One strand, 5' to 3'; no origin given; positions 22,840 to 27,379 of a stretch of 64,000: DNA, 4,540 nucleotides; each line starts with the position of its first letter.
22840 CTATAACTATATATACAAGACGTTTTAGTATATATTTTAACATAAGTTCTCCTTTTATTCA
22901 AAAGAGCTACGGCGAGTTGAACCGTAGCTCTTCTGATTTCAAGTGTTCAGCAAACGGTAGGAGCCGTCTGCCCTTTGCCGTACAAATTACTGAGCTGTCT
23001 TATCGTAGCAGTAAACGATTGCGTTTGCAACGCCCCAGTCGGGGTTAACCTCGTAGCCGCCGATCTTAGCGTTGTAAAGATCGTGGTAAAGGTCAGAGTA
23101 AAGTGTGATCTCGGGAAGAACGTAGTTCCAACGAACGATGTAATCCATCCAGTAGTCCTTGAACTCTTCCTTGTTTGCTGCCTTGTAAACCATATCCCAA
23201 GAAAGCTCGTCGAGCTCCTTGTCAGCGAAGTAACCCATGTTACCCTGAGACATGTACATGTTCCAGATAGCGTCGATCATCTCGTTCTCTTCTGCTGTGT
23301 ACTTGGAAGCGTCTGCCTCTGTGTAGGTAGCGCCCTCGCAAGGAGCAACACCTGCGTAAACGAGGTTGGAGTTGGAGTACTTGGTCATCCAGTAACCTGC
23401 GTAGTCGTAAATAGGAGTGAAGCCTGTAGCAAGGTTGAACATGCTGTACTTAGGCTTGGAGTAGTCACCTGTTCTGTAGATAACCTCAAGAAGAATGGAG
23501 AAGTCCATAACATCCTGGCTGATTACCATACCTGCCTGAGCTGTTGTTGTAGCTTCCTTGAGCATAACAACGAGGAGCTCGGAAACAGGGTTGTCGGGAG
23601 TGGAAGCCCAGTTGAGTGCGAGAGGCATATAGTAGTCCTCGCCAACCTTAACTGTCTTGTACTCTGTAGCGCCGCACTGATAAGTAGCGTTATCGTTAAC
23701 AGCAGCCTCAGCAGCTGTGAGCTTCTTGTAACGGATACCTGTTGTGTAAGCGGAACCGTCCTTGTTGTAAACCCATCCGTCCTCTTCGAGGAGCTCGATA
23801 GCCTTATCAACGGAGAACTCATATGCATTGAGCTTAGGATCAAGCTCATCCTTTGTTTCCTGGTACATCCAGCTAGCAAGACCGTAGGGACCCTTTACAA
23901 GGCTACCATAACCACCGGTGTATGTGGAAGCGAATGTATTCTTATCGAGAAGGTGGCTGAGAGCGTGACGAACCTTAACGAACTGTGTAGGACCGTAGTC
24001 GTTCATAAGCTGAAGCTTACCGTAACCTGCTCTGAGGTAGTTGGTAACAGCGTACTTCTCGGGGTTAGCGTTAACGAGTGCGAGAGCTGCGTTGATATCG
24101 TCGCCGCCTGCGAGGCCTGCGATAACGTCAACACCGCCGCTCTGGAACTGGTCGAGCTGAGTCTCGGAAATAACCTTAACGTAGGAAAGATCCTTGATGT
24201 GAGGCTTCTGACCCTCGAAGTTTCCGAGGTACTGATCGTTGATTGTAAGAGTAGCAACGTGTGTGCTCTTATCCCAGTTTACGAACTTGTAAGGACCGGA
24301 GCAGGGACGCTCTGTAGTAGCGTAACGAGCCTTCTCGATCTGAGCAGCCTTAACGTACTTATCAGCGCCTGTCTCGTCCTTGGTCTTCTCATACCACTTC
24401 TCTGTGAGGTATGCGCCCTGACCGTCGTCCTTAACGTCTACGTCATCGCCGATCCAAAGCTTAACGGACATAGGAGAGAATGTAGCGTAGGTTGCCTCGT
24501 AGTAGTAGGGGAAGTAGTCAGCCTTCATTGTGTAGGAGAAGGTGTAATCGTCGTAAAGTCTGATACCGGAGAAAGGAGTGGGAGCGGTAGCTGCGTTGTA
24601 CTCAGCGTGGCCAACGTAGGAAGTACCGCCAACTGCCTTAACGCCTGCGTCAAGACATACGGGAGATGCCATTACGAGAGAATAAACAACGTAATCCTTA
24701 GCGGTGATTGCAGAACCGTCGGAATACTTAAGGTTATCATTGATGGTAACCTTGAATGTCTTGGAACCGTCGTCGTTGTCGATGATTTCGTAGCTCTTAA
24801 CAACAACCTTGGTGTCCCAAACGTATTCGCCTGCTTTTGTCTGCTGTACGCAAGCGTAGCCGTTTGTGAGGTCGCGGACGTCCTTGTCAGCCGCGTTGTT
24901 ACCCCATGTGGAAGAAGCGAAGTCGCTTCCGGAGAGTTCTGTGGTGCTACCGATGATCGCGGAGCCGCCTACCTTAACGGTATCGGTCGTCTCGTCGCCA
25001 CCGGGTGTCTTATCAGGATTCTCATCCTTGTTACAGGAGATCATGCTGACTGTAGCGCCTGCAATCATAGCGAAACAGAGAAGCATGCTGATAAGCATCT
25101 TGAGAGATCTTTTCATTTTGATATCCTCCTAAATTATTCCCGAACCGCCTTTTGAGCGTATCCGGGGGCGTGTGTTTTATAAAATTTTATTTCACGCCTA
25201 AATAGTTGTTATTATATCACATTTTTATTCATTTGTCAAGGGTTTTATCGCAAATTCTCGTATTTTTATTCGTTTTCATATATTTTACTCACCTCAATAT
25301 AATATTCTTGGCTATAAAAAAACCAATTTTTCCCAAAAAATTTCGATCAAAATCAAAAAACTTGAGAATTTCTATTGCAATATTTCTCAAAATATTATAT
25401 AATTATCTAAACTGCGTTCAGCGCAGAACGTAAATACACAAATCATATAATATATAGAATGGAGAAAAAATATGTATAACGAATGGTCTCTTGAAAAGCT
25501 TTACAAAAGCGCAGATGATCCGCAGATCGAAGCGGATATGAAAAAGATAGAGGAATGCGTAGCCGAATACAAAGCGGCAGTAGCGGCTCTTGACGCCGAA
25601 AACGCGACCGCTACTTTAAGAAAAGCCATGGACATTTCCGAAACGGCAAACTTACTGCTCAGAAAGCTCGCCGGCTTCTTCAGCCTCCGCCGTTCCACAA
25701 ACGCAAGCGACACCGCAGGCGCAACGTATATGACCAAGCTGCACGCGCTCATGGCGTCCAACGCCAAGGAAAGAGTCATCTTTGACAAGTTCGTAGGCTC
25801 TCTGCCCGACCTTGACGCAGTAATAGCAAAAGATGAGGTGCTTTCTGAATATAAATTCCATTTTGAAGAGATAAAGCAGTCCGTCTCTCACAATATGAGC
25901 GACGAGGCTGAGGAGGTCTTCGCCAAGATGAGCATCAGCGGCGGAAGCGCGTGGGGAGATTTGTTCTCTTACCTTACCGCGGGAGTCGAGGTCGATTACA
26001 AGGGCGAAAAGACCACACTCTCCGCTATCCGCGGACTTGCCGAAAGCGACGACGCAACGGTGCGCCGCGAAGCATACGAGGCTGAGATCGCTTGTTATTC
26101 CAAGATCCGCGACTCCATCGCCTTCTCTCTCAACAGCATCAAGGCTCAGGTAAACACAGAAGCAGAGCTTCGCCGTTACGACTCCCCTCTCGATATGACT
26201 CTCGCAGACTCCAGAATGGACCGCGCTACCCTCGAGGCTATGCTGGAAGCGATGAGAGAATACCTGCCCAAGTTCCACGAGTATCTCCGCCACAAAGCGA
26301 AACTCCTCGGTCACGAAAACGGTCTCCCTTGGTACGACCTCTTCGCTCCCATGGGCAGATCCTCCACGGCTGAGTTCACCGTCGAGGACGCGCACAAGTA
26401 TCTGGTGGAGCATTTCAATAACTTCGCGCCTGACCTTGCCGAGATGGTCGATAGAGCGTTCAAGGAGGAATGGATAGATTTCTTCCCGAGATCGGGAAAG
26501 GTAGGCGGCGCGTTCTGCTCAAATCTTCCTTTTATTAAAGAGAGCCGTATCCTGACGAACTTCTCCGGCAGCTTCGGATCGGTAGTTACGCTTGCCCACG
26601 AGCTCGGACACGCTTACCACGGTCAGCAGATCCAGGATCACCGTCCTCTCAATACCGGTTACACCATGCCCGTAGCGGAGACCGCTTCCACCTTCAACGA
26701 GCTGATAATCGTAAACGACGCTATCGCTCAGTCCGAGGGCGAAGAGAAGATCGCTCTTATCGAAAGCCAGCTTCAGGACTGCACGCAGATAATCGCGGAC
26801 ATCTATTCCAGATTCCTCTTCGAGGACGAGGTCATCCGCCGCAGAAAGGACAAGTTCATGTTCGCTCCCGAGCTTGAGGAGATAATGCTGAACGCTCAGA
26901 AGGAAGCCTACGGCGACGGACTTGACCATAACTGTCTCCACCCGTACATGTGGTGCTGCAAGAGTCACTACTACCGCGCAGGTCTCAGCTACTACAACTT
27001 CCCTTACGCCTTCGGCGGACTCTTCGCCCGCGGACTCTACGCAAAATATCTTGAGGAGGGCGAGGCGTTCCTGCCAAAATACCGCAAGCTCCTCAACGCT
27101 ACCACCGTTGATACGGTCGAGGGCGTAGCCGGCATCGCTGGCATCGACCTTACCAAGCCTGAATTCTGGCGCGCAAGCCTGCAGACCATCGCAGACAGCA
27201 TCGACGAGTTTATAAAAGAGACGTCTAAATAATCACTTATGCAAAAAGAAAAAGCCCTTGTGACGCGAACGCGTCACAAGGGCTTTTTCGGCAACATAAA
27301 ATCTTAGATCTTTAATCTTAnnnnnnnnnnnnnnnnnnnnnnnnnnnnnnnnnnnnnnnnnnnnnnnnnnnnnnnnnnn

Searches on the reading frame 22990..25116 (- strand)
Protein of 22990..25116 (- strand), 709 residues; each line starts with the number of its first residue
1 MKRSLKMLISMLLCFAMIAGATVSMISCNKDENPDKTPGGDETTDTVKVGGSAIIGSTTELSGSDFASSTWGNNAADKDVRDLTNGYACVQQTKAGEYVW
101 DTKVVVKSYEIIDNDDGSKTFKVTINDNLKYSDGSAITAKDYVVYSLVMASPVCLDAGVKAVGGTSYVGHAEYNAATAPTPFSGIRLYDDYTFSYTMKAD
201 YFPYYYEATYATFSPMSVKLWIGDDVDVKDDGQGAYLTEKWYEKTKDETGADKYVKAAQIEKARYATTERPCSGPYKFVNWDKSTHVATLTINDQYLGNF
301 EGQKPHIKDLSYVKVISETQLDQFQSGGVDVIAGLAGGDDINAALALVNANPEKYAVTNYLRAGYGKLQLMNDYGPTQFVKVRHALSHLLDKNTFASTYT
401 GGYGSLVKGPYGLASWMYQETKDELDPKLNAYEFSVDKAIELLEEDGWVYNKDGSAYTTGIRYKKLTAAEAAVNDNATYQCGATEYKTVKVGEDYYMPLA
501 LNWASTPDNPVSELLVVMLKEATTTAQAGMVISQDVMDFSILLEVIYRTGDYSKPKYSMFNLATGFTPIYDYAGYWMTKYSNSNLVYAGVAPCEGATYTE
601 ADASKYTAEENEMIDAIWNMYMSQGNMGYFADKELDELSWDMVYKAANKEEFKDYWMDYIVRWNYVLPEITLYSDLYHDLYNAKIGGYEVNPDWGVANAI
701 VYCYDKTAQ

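Call 56: search_protein_families(library=padloc, proteins=[window:22990-25116:-], max_evalue=0.001)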
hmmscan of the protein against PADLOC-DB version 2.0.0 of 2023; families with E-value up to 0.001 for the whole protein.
window:22990-25116:- (709 aa): 0 families

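Call 57: search_protein_families(library=pfam, proteins=[window:22990-25116:-], max_evalue=0.00001)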
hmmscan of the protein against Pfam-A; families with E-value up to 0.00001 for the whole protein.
window:22990-25116:- (709 aa): 1 family
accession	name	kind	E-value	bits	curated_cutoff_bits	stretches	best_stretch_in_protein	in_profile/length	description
PF00496.27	SBP_bac_5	-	1.3e-29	104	32.4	1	113-477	11-288/368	Bacterial extracellular solute-binding proteins, family 5 Middle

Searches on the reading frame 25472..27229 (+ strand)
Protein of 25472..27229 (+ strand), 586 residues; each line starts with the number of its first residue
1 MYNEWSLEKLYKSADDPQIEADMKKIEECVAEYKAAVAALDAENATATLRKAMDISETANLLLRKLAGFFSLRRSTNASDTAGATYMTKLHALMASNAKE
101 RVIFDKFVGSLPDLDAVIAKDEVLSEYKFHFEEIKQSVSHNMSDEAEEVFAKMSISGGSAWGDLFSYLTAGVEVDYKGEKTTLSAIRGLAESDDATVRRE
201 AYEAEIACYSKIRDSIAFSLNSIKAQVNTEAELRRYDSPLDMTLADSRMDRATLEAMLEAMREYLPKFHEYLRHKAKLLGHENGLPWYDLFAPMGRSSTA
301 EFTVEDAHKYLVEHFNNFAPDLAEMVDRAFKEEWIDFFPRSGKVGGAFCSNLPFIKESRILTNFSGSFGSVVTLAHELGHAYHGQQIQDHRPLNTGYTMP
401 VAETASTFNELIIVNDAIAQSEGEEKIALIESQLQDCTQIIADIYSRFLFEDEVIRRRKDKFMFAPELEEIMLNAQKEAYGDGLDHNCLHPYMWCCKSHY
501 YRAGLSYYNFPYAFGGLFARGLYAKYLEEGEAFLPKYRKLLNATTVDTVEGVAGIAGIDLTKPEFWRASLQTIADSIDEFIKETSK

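Call 56: search_protein_families(library=padloc, proteins=[window:25472-27229:+], max_evalue=0.001)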
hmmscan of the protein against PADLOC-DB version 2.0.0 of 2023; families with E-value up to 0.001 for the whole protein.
window:25472-27229:+ (586 aa): 0 families

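Call 57: search_protein_families(library=pfam, proteins=[window:25472-27229:+], max_evalue=0.00001)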
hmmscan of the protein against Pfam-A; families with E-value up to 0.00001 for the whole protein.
window:25472-27229:+ (586 aa): 2 families
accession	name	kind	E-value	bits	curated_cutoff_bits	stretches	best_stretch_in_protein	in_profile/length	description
PF01432.26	Peptidase_M3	-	4.8e-31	109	27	1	189-568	2-453/457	Peptidase family M3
PF08439.15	Peptidase_M3_N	-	2.8e-11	43.9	25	1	114-170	10-66/70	Oligopeptidase F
